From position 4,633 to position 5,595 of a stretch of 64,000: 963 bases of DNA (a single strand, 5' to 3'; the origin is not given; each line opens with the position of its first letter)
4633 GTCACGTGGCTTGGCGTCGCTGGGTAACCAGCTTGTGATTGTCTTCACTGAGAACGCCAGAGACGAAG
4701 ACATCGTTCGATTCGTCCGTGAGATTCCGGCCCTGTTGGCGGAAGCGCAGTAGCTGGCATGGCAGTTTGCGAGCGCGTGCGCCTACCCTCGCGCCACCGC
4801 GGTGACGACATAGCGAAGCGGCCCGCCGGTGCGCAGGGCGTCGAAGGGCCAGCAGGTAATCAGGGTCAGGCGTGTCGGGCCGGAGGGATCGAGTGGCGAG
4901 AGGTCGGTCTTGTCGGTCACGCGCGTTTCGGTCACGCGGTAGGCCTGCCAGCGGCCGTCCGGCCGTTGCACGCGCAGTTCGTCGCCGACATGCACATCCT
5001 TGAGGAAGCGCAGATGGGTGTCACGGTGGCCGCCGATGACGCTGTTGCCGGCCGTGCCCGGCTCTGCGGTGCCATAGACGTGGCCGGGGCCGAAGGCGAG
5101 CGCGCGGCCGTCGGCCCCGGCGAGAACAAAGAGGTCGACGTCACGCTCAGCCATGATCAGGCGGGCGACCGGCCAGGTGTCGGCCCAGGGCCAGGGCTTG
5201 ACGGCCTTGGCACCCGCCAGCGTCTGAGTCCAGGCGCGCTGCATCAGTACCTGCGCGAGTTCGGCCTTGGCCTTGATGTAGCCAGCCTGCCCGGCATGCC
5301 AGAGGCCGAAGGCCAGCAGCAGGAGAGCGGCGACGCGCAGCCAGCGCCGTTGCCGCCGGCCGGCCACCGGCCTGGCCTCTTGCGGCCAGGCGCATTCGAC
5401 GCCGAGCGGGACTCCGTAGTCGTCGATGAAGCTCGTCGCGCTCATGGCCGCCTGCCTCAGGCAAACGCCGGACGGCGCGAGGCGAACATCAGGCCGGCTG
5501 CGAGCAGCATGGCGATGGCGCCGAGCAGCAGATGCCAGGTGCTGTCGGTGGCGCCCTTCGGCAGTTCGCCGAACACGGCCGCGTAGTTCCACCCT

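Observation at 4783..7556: Gram-negative sortase with a dedicated VIT-vWA substrate whose sorting motif reads LPKGAT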

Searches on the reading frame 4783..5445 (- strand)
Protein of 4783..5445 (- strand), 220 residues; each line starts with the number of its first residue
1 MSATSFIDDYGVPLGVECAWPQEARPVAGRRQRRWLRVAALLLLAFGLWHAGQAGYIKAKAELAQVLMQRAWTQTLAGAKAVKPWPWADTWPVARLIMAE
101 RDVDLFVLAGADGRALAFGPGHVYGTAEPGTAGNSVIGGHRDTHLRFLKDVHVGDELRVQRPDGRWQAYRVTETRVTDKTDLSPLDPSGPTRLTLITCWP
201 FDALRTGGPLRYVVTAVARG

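Call 4: search_protein_families(library=ncbifam, proteins=[window:4783-5445:-], max_evalue=0.01)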
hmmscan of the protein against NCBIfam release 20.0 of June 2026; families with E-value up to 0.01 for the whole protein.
window:4783-5445:- (220 aa): 7 families
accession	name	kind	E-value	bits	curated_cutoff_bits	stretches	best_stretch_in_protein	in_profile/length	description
TIGR03784.1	marine_sortase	equivalog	1.4e-64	216.9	158.25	1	44-216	2-174/174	class GN sortase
NF033746.1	class_D_sortase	subfamily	8.5e-23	80.7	165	1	93-216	10-131/135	class D sortase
NF058671.1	sortase_SrtD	exception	1.3e-22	80.4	140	1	77-216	48-185/187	class D sortase, LPxTATN-specific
TIGR01076.1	sortase_fam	subfamily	1.3e-15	57.4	39.35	1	101-204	8-117/136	sortase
NF033747.1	class_E_sortase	subfamily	4.8e-14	52.7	160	1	39-200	14-191/211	class E sortase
NF033745.1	class_C_sortase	subfamily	1.4e-10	41.3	160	1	93-201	93-207/220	class C sortase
NF033748.1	class_F_sortase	subfamily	3.4e-08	33.3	166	1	126-198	53-133/155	class F sortase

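Call 5: search_protein_families(library=pfam, proteins=[window:4783-5445:-], max_evalue=0.01)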
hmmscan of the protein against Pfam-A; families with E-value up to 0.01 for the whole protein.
window:4783-5445:- (220 aa): 1 family
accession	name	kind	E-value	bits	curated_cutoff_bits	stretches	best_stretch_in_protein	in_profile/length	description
PF04203.18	Sortase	-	9.7e-28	96.9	26.6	1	101-217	6-123/125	Sortase domain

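Call 30: search_solved_structures(query=window:4783-5445:-, max_evalue=0.001, show_alignments=2)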
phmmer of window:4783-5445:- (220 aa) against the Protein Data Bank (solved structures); distinct sequences matched with E-value up to 0.001: 17.
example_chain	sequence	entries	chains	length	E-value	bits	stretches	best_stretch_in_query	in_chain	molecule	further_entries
2ln7_A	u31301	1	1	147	4.4e-08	36.1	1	105-217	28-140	LPXTG-site transpeptidase family protein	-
8t28_A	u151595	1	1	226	3.2e-07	33.3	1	93-201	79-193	Class C sortase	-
2xwg_A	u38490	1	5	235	6.3e-06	29.1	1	93-202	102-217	SORTASE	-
5hu4_A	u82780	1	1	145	1.2e-05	28.2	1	97-199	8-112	Cysteine protease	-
4d70_A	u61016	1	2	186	2.3e-05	27.2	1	107-199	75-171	SORTASE FAMILY PROTEIN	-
5k9a_A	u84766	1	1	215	2.4e-05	27.2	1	93-202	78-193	Putative fimbrial associated sortase-like protein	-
6bwe_A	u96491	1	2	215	2.4e-05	27.2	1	93-202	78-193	Putative fimbrial associated sortase-like protein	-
2w1j_A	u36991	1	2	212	7e-05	25.7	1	101-201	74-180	PUTATIVE SORTASE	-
4g1h_A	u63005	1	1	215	0.00013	24.7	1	100-201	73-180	Sortase family protein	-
2w1k_A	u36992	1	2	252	0.00017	24.4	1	107-203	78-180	PUTATIVE SORTASE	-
4g1j_A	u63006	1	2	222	0.00034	23.4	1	95-201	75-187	Sortase family protein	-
3rbi_A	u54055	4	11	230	0.00037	23.3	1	95-201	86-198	Sortase family protein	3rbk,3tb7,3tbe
24rr_A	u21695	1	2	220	0.00042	23.1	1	105-201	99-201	Ebp pilus assembly class C sortase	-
2wts_A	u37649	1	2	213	0.00044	23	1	101-201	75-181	PUTATIVE SORTASE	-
5go6_A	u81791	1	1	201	0.00063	22.5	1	83-200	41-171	Putative secreted protein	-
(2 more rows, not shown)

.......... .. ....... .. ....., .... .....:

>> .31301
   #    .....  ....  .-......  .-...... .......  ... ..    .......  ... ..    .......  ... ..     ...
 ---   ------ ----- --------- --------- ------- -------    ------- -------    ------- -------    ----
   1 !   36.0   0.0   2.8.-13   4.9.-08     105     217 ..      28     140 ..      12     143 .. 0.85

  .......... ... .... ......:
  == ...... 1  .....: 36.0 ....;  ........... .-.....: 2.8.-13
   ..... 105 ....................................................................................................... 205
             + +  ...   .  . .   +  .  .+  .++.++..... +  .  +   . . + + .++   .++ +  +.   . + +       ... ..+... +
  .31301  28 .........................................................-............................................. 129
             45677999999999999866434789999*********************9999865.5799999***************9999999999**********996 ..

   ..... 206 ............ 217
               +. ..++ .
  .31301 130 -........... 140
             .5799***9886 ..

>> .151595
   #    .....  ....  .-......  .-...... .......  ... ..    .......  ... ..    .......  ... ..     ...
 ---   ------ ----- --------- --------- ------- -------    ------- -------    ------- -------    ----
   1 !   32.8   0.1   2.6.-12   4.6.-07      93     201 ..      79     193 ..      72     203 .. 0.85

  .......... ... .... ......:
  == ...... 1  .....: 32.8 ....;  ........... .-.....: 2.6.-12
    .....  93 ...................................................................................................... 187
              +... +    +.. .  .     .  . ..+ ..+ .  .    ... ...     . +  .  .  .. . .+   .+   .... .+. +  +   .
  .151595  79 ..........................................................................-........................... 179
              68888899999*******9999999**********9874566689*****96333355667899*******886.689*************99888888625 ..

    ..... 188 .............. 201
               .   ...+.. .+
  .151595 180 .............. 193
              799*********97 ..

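Call 50: find_homologous_proteins(query=window:4783-5445:-, max_evalue=0.00001)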
Query window:4783-5445:- (220 aa): 7096 proteins with E <= 0.00001 among 8000 candidates; the best 120 are listed.
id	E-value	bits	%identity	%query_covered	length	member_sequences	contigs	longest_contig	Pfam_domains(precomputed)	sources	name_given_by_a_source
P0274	1.1e-133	462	92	100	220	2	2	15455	PF04203.19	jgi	jgi:sortase A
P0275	4.6e-132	457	90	100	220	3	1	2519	PF04203.19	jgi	jgi:sortase A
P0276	5.9e-123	427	85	100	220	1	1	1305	PF04203.19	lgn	-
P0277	1.6e-116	406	83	100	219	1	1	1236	PF04203.19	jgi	jgi:sortase A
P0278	4.8e-114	398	79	100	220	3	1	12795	PF04203.19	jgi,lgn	jgi:sortase A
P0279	4.6e-111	388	79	99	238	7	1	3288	PF04203.19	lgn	-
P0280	2.1e-108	379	78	99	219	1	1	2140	PF04203.19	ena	-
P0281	1.2e-107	377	78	99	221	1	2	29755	PF04203.19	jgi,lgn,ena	jgi:sortase A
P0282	3.3e-107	375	74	100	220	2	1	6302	PF04203.19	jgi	-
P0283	2.6e-105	369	77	96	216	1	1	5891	PF04203.19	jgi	jgi:sortase A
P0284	9.8e-103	361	75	99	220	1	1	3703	PF04203.19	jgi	jgi:sortase A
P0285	8.2e-101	354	73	100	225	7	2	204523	PF04203.19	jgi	jgi:sortase A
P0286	8.2e-97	341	72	99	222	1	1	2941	PF04203.19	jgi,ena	-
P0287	4.2e-91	323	70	96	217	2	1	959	PF04203.19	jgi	jgi:sortase A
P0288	7.6e-91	322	79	84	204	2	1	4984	PF04203.19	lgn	-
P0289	3.4e-90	320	65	100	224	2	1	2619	PF04203.19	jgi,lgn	-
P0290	1.2e-89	318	55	90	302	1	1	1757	PF04203.19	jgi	-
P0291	1.4e-86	308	67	99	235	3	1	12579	PF04203.19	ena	-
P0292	3.1e-86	307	67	93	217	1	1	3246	PF04203.19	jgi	jgi:sortase A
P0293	3.7e-86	306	68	94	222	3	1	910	PF04203.19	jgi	jgi:sortase A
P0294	7.5e-86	305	66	94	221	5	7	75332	PF04203.19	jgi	jgi:sortase A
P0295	2.3e-85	304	62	100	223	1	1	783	PF04203.19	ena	-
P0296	2.1e-84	301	65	94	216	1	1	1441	PF04203.19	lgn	-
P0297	6.2e-83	296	67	94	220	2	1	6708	PF04203.19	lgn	-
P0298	7.9e-83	296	66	94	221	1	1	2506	PF04203.19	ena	-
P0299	8.5e-82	292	64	94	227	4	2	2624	PF04203.19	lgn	-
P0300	9.5e-82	292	63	94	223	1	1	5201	PF04203.19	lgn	-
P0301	1.4e-80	288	59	96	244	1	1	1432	PF04203.19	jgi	jgi:sortase A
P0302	1.9e-79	284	61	97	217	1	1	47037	PF04203.19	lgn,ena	-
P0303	1.1e-78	282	62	96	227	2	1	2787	PF04203.19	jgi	-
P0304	1.9e-78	281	62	97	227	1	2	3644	PF04203.19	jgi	jgi:sortase A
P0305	2.2e-78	281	61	97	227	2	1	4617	PF04203.19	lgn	-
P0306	3.0e-78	281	64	96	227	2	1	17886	PF04203.19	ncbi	-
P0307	3.2e-78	280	62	97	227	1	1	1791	PF04203.19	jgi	jgi:sortase A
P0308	5.6e-78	280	61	94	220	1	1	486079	PF04203.19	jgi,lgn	jgi:sortase A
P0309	5.9e-78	280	62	96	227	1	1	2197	PF04203.19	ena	-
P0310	6.0e-78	280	62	93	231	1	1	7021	PF04203.19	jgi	jgi:sortase A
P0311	6.4e-78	279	62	100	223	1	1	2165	PF04203.19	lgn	-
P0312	7.0e-78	279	62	100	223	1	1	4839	PF04203.19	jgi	-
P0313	1.1e-77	279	69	76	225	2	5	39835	PF04203.19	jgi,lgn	jgi:sortase A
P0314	1.4e-77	278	63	94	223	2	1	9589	PF04203.19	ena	-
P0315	1.7e-77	278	68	77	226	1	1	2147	PF04203.19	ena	-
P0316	2.7e-77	277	62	93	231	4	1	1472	PF04203.19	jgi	jgi:sortase A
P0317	3.8e-77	277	60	97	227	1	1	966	PF04203.19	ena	-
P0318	4.1e-77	277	63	97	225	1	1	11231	PF04203.19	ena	-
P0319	6.0e-77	276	62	97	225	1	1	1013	PF04203.19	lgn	-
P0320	9.9e-77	276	60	97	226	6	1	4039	PF04203.19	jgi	jgi:sortase A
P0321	1.2e-76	275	60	97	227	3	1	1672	PF04203.19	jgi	jgi:sortase A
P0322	1.4e-76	275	60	93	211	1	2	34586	PF04203.19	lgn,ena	-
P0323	1.5e-76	275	66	85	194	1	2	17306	PF04203.19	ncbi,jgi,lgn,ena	-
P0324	1.6e-76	275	62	97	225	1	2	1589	PF04203.19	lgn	-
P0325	1.7e-76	275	61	100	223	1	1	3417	PF04203.19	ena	-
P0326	1.8e-76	275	60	97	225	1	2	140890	PF04203.19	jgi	jgi:sortase A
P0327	2.1e-76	275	63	97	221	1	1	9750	PF04203.19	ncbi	-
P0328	2.7e-76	274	66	84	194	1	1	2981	PF04203.19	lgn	-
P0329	2.9e-76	274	61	97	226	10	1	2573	PF04203.19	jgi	jgi:sortase A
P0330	3.5e-76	274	66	85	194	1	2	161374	PF04203.19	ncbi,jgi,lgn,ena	-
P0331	3.7e-76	274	61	97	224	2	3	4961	PF04203.19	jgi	jgi:sortase A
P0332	4.3e-76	273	61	97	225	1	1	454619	PF04203.19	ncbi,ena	-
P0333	7.0e-76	273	64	97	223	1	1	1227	PF04203.19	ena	-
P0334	8.5e-76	273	58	97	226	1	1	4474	PF04203.19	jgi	jgi:sortase A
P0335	9.5e-76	272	61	97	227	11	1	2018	PF04203.19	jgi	jgi:sortase A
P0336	1.2e-75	272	61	94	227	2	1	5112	PF04203.19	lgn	-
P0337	1.9e-75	271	62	94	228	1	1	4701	PF04203.19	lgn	-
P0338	2.0e-75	271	59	94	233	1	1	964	PF04203.19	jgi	jgi:sortase A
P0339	2.6e-75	271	63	95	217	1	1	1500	PF04203.19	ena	-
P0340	3.4e-75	271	56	98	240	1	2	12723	PF04203.19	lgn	-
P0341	5.3e-75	270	61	97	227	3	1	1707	PF04203.19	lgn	-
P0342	1.1e-74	269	60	97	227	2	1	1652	PF04203.19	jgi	jgi:sortase A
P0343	1.1e-74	269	59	94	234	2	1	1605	PF04203.19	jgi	jgi:sortase A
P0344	1.4e-74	269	67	79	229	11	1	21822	PF04203.19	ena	-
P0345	1.4e-74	269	59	94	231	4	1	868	PF04203.19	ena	-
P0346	1.6e-74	268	58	94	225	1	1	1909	PF04203.19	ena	-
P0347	4.3e-74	267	62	89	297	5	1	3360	PF04203.19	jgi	jgi:sortase A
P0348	5.1e-74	267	62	93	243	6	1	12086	PF04203.19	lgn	-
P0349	5.3e-74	267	61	93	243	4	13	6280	PF04203.19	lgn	-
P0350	9.0e-74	266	63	95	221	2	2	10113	PF04203.19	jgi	jgi:sortase A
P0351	9.2e-74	266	63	97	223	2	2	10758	PF04203.19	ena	-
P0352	1.1e-73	266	62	95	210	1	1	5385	PF04203.19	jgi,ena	-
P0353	1.2e-73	266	59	94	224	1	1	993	PF04203.19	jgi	jgi:sortase A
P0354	1.4e-73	265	60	93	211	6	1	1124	PF04203.19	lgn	-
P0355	2.1e-73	265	62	95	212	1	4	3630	PF04203.19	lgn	-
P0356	2.2e-73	265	59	97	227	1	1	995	PF04203.19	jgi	jgi:sortase A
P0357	2.5e-73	264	60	94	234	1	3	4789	PF04203.19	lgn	-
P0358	2.8e-73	264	59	97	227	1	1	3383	PF04203.19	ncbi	-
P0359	3.1e-73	264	59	94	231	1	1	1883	PF04203.19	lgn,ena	-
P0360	5.3e-73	263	65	84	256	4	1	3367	PF04203.19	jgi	jgi:sortase A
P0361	7.0e-73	263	59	92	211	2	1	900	PF04203.19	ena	-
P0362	7.1e-73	263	64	86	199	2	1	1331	PF04203.19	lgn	-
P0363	7.1e-73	263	62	90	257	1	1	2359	PF04203.19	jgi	jgi:sortase A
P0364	8.2e-73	263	58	94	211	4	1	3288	PF04203.19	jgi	jgi:sortase A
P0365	8.9e-73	263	60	94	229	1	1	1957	PF04203.19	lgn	-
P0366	9.5e-73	263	59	93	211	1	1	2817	PF04203.19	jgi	jgi:sortase A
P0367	9.8e-73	263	61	93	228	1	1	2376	PF04203.19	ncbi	-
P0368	1.4e-72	262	58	94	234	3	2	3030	PF04203.19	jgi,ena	-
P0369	1.6e-72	262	64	86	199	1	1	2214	PF04203.19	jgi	jgi:sortase A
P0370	1.8e-72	262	59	94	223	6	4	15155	PF04203.19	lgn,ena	-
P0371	2.0e-72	261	57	94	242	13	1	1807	PF04203.19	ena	-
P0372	2.0e-72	261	60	95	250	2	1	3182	PF04203.19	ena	-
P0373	2.4e-72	261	58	94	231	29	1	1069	PF04203.19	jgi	-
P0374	2.5e-72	261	61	94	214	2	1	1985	PF04203.19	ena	-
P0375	2.5e-72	261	58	94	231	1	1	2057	PF04203.19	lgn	-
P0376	2.6e-72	261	60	95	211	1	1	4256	PF04203.19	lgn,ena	-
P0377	2.7e-72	261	60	95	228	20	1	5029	PF04203.19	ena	-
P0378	3.3e-72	261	62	95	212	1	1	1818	PF04203.19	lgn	-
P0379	3.9e-72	261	67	78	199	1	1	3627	PF04203.19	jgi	jgi:sortase A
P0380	4.8e-72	260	63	77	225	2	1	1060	PF04203.19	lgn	-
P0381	4.9e-72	260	66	82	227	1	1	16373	PF04203.19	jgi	-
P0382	5.0e-72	260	58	99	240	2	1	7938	PF04203.19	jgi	-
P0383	5.1e-72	260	55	99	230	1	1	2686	PF04203.19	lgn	-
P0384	5.7e-72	260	59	97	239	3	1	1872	PF04203.19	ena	-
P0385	5.9e-72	260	61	95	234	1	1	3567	PF04203.19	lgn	-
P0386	6.3e-72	260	60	94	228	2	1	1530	PF04203.19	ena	-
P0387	6.5e-72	260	65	76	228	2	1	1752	PF04203.19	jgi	jgi:sortase A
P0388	6.5e-72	260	62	94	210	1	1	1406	PF04203.19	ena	-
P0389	6.9e-72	260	61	94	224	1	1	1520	PF04203.19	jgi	-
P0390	7.0e-72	260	58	95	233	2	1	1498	PF04203.19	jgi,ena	-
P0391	8.6e-72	259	65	78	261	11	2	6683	PF04203.19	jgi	-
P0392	9.4e-72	259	60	93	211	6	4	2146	PF04203.19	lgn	-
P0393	9.8e-72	259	58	94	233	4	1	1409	PF04203.19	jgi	jgi:sortase A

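Call 61: predict_structure(alignment_id=A2)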
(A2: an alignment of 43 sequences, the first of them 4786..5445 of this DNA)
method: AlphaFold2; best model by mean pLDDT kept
length: 220 residues; sequences in the alignment: 43
mean_pLDDT: 84.2   pTM: 0.74
mean pLDDT of the five models: 84.2, 83.5, 83.2, 80.8, 76.0
residues with pLDDT >= 90: 138; 70-90: 40; 50-70: 16; < 50: 26
segments of 3 or more residues with pLDDT < 50: 1-21
pLDDT, mean of each block of 10 residues (from residue 1): 41 39 52 90 97 92 92 96 90 94 91 63 91 93 86 97 97 95 93 93 74 94
secondary structure, 60 per line:
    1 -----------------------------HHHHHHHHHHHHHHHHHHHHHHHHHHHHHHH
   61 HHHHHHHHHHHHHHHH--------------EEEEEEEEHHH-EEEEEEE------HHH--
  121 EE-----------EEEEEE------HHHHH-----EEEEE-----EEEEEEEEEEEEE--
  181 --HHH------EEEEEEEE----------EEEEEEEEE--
elements in order: H30-76 E91-98 E103-109 E134-139 H146-150 E156-160 E166-178 E192-199 E210-218

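Call 64: fold_search(model_id=the predicted structure, library=pdb)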
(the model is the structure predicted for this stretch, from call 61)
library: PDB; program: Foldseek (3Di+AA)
matches with E <= 10: 335; with E <= 0.001: 131
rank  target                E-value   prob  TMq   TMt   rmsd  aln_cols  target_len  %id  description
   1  5k9a                  4.8e-13  1.00  0.54  0.55   9.0       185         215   24  Sortase A from Corynebacterium diphtheriae (released 2016-06-15)
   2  6bwe_B                6.1e-13  1.00  0.54  0.63   7.4       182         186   25  Sortase A from Corynebacterium diphtheriae, lid mutant (released 2017-12-27)
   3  3tbe_F                3.3e-12  1.00  0.53  0.61   9.0       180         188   23  The crystal structure of the complex of Streptococcus agalactiae sortase C1 and MTSET (released 2011-10-26)
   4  3tbe_E                3.7e-12  1.00  0.53  0.60   9.2       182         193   24  The crystal structure of the complex of Streptococcus agalactiae sortase C1 and MTSET (released 2011-10-26)
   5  4d70_A                5.1e-12  1.00  0.52  0.70   2.3       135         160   27  Structural, biophysical and biochemical analyses of a Clostridium perfringens Sortase D5 transpeptidase (released 2015-07-15)
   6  6bwe_A                5.4e-12  1.00  0.53  0.61   7.2       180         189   25  Sortase A from Corynebacterium diphtheriae, lid mutant (released 2017-12-27)
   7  3tbe_D                5.4e-12  1.00  0.53  0.60   9.8       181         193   25  The crystal structure of the complex of Streptococcus agalactiae sortase C1 and MTSET (released 2011-10-26)
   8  3tbe_B                5.4e-12  1.00  0.53  0.60  10.5       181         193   23  The crystal structure of the complex of Streptococcus agalactiae sortase C1 and MTSET (released 2011-10-26)
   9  3rbi_B                5.7e-12  1.00  0.53  0.60   8.6       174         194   23  The Type III Crystal Structure of Streptococcus agalactiae Sortase C1 (released 2011-09-07)
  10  3tbe_C                5.7e-12  1.00  0.53  0.61   9.0       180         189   25  The crystal structure of the complex of Streptococcus agalactiae sortase C1 and MTSET (released 2011-10-26)
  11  4g1j_A                5.7e-12  1.00  0.53  0.58  10.5       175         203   22  Sortase C1 of GBS Pilus Island 1 (released 2012-12-05)
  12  2xwg_D                6.1e-12  1.00  0.53  0.62   8.9       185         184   26  Crystal structure of sortase C-1 from Actinomyces oris (formerly Actinomyces naeslundii) (released 2011-02-23)
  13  7cfj_A                6.5e-12  1.00  0.52  0.78   2.0       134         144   23  Crystal structure of housekeeping sortase SrtA from Lactobacillus rhamnosus GG (released 2022-03-02)
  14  3rbj_B                7.4e-12  1.00  0.53  0.62   9.2       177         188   24  Crystal Structure of the lid-mutant of Streptococcus agalactiae Sortase C1 (released 2011-09-07)
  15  2xwg_B                7.8e-12  1.00  0.53  0.62   2.0       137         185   30  Crystal structure of sortase C-1 from Actinomyces oris (formerly Actinomyces naeslundii) (released 2011-02-23)
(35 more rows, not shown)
